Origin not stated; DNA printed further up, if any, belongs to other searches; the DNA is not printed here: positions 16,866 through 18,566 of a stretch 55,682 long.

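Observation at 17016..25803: Thioesterase-less, fully reducing FAS/MAS-like PKS coupled to an alpha-oxoamine synthase: a predicted amino-lipid (sphingoid-like) pathway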

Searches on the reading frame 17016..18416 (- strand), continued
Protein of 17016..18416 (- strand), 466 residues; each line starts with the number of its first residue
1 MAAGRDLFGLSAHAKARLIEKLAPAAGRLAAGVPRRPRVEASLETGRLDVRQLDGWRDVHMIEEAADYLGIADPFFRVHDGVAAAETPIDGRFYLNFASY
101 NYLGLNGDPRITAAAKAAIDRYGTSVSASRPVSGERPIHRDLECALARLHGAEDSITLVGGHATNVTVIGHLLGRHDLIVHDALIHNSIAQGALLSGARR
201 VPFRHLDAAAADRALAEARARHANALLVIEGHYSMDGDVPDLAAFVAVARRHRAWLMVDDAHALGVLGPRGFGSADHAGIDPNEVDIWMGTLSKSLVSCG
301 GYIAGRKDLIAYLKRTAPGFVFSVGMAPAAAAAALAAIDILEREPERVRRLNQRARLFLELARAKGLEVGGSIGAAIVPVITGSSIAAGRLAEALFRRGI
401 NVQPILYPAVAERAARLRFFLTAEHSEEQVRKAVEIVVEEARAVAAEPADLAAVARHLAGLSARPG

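Call 52: search_protein_families(library=pfam, proteins=[L082:7781-11221:+, L081:3991-5736:-, L081:5733-7055:-, L081:7039-8388:-, L081:9763-11016:+, L077:600-2195:+, L077:14013-16442:+, L077:17027-18169:-], max_evalue=0.01)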
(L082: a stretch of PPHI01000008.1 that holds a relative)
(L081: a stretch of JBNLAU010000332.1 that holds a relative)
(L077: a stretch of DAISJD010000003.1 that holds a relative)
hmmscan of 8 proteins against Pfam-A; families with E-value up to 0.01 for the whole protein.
L082:7781-11221:+ (1146 aa): 6 families
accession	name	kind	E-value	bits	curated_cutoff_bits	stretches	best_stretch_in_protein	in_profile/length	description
PF00501.34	AMP-binding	-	9.2e-72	242.4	29.9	1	25-424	1-384/384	AMP-binding enzyme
PF00155.27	Aminotran_1_2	-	1.2e-46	160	19.7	1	785-1128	2-360/361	Aminotransferase class I and II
PF23024.1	AMP-dom_DIP2-like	-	9.2e-11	42.2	27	1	467-580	2-109/110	Disco-interacting protein 2-like, AMP domain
PF00550.31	PP-binding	-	1.6e-10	41.5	20.8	1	628-687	6-64/67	Phosphopantetheine attachment site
PF00266.25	Aminotran_5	-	0.00022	20.8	21.5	1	803-958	15-182/371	Aminotransferase class-V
PF01212.27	Beta_elim_lyase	-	0.0071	16.1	27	0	824-1021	27-238/288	Beta-eliminating lyase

L081:3991-5736:- (581 aa): 1 family
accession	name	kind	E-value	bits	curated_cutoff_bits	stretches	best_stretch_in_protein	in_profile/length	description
PF05159.20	Capsule_synth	-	2.5e-37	129.5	20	1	285-531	17-297/310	Capsule polysaccharide biosynthesis protein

L081:5733-7055:- (440 aa): 2 families
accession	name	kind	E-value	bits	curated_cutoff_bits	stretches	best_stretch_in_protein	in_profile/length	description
PF05159.20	Capsule_synth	-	6e-70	236.6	20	1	89-394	2-308/310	Capsule polysaccharide biosynthesis protein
PF20471.4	DUF6716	-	0.00033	20.2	27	1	312-347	248-283/342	Putative glycosyltransferase (DUF6716)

L081:7039-8388:- (449 aa): 2 families
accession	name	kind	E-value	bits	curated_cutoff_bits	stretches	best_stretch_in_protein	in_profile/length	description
PF05159.20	Capsule_synth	-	3.3e-76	257.2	20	1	77-384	2-310/310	Capsule polysaccharide biosynthesis protein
PF20471.4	DUF6716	-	0.0012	18.3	27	1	279-336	230-284/342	Putative glycosyltransferase (DUF6716)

L081:9763-11016:+ (417 aa): 1 family
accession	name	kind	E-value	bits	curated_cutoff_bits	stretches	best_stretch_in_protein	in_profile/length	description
PF07221.17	GlcNAc_2-epim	-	1.2e-69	235.6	23.4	1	83-406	18-347/347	N-acylglucosamine 2-epimerase (GlcNAc 2-epimerase)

L077:600-2195:+ (531 aa): 1 family
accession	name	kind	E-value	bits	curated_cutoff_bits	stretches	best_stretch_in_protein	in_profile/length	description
PF00884.28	Sulfatase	-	1.9e-30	106.7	25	1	244-500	3-281/301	Sulfatase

L077:14013-16442:+ (809 aa): 4 families
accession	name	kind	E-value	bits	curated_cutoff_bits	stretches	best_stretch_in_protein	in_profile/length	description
PF00122.25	E1-E2_ATPase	-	5.3e-54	182.9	28.1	1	298-477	2-181/181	E1-E2 ATPase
PF00702.32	Hydrolase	-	3.5e-24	86.7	26.4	1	493-718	1-191/191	haloacid dehalogenase-like hydrolase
PF00403.32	HMA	-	3.4e-09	37.4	24.8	1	25-86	2-61/62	Heavy-metal-associated domain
PF08282.18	Hydrolase_3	-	0.00019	21.7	20.9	1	694-738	199-243/255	haloacid dehalogenase-like hydrolase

L077:17027-18169:- (380 aa): 1 family
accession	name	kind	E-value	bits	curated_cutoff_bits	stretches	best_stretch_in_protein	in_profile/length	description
PF02628.20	COX15-CtaA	-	3.1e-107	358.8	29.9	1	47-364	2-321/322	Cytochrome oxidase assembly protein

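Call 54: get_annotated_region(hit=H6, flank=9000)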
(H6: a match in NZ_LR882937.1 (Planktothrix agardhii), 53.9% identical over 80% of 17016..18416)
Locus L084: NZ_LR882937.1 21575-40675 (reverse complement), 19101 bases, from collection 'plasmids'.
description: Planktothrix agardhii strain NIVA-CYA126/8 plasmid p3
organism: Planktothrix agardhii (NCBI taxid 1160)
taxonomy: Bacteria; Cyanobacteriota; Cyanophyceae; Oscillatoriales; Microcoleaceae; Planktothrix; Planktothrix agardhii
host: -; source: -; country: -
typing (MOB-suite, as given by PLSDB): non-mobilizable
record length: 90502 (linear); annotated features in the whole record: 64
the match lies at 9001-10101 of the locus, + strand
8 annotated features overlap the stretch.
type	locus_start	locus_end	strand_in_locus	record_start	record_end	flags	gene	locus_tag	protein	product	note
CDS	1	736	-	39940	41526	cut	-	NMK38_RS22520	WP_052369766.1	glycosyltransferase family 39 protein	-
CDS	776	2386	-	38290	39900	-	-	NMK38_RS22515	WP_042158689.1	alpha/beta hydrolase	-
CDS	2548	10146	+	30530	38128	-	-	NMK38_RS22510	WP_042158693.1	type I polyketide synthase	-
CDS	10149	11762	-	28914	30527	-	-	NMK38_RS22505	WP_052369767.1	glycosyltransferase family 39 protein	-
CDS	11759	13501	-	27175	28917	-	-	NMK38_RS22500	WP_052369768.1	hypothetical protein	-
CDS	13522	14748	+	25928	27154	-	-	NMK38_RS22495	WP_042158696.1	glycosyltransferase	-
CDS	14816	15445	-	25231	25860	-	-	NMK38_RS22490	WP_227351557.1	SRPBCC family protein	-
CDS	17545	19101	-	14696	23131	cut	-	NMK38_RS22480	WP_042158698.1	type I polyketide synthase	-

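Call 55: get_annotated_region(hit=H5, flank=10000)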
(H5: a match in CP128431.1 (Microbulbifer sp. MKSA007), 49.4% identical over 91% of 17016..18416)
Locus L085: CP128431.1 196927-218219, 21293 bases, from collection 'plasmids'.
description: Microbulbifer sp. MKSA007 plasmid p_1, complete sequence
organism: Microbulbifer sp. MKSA007 (NCBI taxid 3054776)
taxonomy: Bacteria; Pseudomonadota; Gammaproteobacteria; Cellvibrionales; Microbulbiferaceae; Microbulbifer; Microbulbifer sp. MKSA007
host: -; source: Smenospongia aurea,bacteria; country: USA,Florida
typing (MOB-suite, as given by PLSDB): non-mobilizable
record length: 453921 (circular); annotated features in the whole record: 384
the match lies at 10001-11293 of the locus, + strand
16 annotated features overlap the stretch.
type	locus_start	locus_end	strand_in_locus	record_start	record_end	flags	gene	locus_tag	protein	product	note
CDS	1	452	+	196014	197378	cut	hmgA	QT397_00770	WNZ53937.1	homogentisate 1,2-dioxygenase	-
CDS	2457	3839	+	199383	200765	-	-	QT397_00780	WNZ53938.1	polyketide synthase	-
CDS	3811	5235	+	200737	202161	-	-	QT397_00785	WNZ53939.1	acyltransferase domain-containing protein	-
CDS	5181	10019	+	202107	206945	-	-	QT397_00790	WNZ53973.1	SDR family NAD(P)-dependent oxidoreductase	-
CDS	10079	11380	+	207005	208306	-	-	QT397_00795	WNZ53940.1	aminotransferase class I/II-fold pyridoxal phosphate-dependent enzyme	-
CDS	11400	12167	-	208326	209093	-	-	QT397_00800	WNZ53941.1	SDR family NAD(P)-dependent oxidoreductase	-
CDS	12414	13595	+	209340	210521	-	-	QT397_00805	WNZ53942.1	polysaccharide biosynthesis/export family protein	-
CDS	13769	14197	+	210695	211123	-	-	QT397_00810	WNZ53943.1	hypothetical protein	-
CDS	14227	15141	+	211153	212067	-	-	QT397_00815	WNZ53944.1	hypothetical protein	-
CDS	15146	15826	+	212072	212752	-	-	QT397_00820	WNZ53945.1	ABC transporter permease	-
CDS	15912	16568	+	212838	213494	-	-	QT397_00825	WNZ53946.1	ABC transporter ATP-binding protein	-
CDS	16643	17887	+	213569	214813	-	-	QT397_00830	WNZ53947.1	capsular biosynthesis protein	-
CDS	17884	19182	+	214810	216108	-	-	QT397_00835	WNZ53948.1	capsular biosynthesis protein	-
CDS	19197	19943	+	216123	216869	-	-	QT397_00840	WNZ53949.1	formyltransferase family protein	-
CDS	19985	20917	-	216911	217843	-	-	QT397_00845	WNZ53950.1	DMT family transporter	-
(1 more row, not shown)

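Call 56: get_annotated_region(hit=H17, flank=8000)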
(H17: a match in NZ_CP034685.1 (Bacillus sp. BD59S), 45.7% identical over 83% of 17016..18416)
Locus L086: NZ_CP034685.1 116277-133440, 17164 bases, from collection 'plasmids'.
description: Bacillus sp. BD59S plasmid pBTBD59S2, complete sequence
organism: Bacillus sp. BD59S (NCBI taxid 2499213)
taxonomy: Bacteria; Bacillota; Bacilli; Bacillales; Bacillaceae; Bacillus; Bacillus sp. BD59S
host: -; source: Chromosomal DNA, plasmid DNA,soil; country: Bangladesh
typing (MOB-suite, as given by PLSDB): conjugative; replicon rep_cluster_1869; relaxase MOBP; mating-pair formation MPF_T
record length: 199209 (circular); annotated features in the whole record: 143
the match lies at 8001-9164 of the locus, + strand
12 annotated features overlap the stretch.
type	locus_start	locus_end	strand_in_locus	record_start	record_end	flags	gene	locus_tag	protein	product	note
CDS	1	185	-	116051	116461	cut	-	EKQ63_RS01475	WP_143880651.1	hypothetical protein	-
CDS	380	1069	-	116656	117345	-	-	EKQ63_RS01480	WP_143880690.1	response regulator transcription factor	GO:0000160 - phosphorelay signal transduction system [Evidence IEA]; GO:0006355 - regulation of DNA-templated ...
CDS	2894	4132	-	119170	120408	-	-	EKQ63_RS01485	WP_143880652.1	cytochrome P450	-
CDS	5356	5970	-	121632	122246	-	-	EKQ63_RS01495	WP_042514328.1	TetR/AcrR family transcriptional regulator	GO:0006355 - regulation of DNA-templated transcription [Evidence IEA]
CDS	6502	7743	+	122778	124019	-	-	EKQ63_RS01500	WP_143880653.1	glycosyl transferase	-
CDS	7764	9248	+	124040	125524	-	-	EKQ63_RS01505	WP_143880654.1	aminotransferase class I/II-fold pyridoxal phosphate-dependent enzyme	GO:0009058 - biosynthetic process [Evidence IEA]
CDS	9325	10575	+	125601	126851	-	-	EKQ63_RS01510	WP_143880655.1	class I SAM-dependent methyltransferase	-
CDS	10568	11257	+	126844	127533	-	-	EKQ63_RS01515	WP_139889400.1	ABC transporter ATP-binding protein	-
CDS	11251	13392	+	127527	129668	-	-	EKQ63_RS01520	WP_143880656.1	ABC transporter permease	-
CDS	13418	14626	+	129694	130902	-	-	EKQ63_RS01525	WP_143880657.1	beta-ketoacyl-[acyl-carrier-protein] synthase family protein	GO:0006633 - fatty acid biosynthetic process [Evidence IEA]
CDS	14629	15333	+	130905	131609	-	-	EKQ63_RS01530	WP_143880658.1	4'-phosphopantetheinyl transferase superfamily protein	-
CDS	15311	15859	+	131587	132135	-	-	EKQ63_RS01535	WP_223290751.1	DinB family protein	-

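Call 63: search_protein_families(library=pfam, proteins=[L002:16223-17782:+, L003:19638-22121:+, L085:13769-14197:+, L085:14227-15141:+, L084:11759-13501:-], max_evalue=0.001)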
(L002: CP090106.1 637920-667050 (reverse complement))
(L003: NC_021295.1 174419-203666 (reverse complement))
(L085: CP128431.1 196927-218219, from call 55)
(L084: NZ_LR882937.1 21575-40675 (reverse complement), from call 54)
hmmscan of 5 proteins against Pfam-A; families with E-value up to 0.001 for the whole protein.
L002:16223-17782:+ (520 aa): 1 family
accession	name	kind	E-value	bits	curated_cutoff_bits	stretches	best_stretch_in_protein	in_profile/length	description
PF00884.28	Sulfatase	-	3.8e-25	89.2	25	1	242-473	2-264/301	Sulfatase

L003:19638-22121:+ (827 aa): 0 families

L085:13769-14197:+ (142 aa): 0 families

L085:14227-15141:+ (304 aa): 0 families

L084:11759-13501:- (580 aa): 0 families

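Call 67: search_protein_families(library=pfam, proteins=[L084:2548-10146:+], max_evalue=0.00001)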
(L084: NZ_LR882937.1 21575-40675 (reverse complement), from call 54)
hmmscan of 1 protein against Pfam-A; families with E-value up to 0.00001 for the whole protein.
L084:2548-10146:+ (2532 aa): 17 families
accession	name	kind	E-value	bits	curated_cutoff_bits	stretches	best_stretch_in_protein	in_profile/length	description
PF00109.32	ketoacyl-synt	-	2.4e-97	325.9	20.8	1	4-251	2-252/252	Beta-ketoacyl synthase, N-terminal domain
PF08659.16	KR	-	7.6e-66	221.9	22.6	1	1738-1918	1-180/180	KR domain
PF00698.26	Acyl_transf_1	-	1.1e-55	189.7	32.7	1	545-853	2-317/319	Acyl transferase domain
PF00155.27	Aminotran_1_2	-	2.2e-49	169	19.7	1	2182-2521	2-356/361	Aminotransferase class I and II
PF02801.28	Ketoacyl-synt_C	-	3.2e-43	147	20.8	1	259-376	1-118/119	Beta-ketoacyl synthase, C-terminal domain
PF14765.12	PS-DH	-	2.2e-35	122.1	23.7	1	1035-1181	11-165/166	Polyketide synthase dehydratase N-terminal domain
PF21089.3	PKS_DH_N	-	9.4e-28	96.6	27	1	901-999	1-102/103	Polyketide synthase dehydratase domain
PF13602.12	ADH_zinc_N_2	-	1.6e-23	84.5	27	1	1587-1723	2-134/134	Zinc-binding dehydrogenase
PF22621.2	CurL-like_PKS_C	-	2.1e-21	76.1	27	1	455-518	1-64/64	CurL-like, PKS C-terminal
PF00107.32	ADH_zinc_N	-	1.3e-20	74.1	31.8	1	1555-1680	1-124/129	Zinc-binding dehydrogenase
PF16197.11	KAsynt_C_assoc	-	2.5e-19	70.1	33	1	379-503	1-107/111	Ketoacyl-synthetase C-terminal extension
PF00550.31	PP-binding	-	6.1e-16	58.9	20.8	1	2024-2090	1-66/67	Phosphopantetheine attachment site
PF00106.31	adh_short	-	4.9e-13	49.4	26.6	1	1740-1891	3-153/195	short chain dehydrogenase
PF08240.17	ADH_N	-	7.4e-11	42.7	23.5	1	1425-1513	3-103/104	Alcohol dehydrogenase GroES-like domain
PF22336.2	RhiE-like_linker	-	7.9e-09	35.8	27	1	459-523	2-65/67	RhiE-like, KS-MAT linker domain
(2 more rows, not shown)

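Call 75: get_annotated_region(hit=H4, flank=14000)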
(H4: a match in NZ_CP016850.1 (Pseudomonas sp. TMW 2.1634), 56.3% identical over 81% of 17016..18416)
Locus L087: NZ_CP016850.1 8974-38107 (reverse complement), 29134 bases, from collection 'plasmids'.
description: Pseudomonas sp. TMW 2.1634 plasmid pL21564-1, complete sequence
organism: Pseudomonas sp. TMW 2.1634 (NCBI taxid 1886807)
taxonomy: Bacteria; Pseudomonadota; Gammaproteobacteria; Pseudomonadales; Pseudomonadaceae; Pseudomonas; Pseudomonas sp. TMW 2.1634
host: -; source: cell culture,poultry meat; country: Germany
typing (MOB-suite, as given by PLSDB): mobilizable; replicon rep_cluster_604; relaxase MOBP
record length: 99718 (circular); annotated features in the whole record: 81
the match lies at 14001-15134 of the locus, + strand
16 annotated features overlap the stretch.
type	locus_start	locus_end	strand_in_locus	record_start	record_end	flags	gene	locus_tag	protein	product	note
CDS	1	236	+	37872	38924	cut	-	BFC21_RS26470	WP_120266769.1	PDDEXK nuclease domain-containing protein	-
CDS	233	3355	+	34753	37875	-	-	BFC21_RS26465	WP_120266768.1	type I restriction endonuclease subunit R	-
CDS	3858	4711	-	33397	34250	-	-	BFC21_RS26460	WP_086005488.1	IS5 family transposase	-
CDS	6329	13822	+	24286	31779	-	-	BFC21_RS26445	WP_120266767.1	type I polyketide synthase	-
CDS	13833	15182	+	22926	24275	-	-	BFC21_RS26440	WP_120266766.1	aminotransferase class I/II-fold pyridoxal phosphate-dependent enzyme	-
CDS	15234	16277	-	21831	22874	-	-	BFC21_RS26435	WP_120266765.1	phytanoyl-CoA dioxygenase family protein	-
CDS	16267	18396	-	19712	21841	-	-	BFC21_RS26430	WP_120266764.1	capsular polysaccharide biosynthesis protein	-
CDS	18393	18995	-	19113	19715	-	-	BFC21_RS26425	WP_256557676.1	GNAT family N-acetyltransferase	-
CDS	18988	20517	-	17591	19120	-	-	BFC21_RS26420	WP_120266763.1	LTA synthase family protein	-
CDS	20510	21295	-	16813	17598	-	-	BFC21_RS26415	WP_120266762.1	SDR family NAD(P)-dependent oxidoreductase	-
CDS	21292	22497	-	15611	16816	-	-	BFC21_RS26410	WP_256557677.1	capsular biosynthesis protein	-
CDS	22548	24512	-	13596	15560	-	-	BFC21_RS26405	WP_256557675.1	capsular polysaccharide biosynthesis protein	-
CDS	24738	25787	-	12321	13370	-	-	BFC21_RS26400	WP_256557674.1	phosphotransferase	-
CDS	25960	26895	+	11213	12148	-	-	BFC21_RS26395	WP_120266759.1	KpsF/GutQ family sugar-phosphate isomerase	GO:0005975 - carbohydrate metabolic process [Evidence IEA]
CDS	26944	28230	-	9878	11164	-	kdsB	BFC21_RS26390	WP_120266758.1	3-deoxy-manno-octulosonate cytidylyltransferase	GO:0009244 - lipopolysaccharide core region biosynthetic process [Evidence IEA]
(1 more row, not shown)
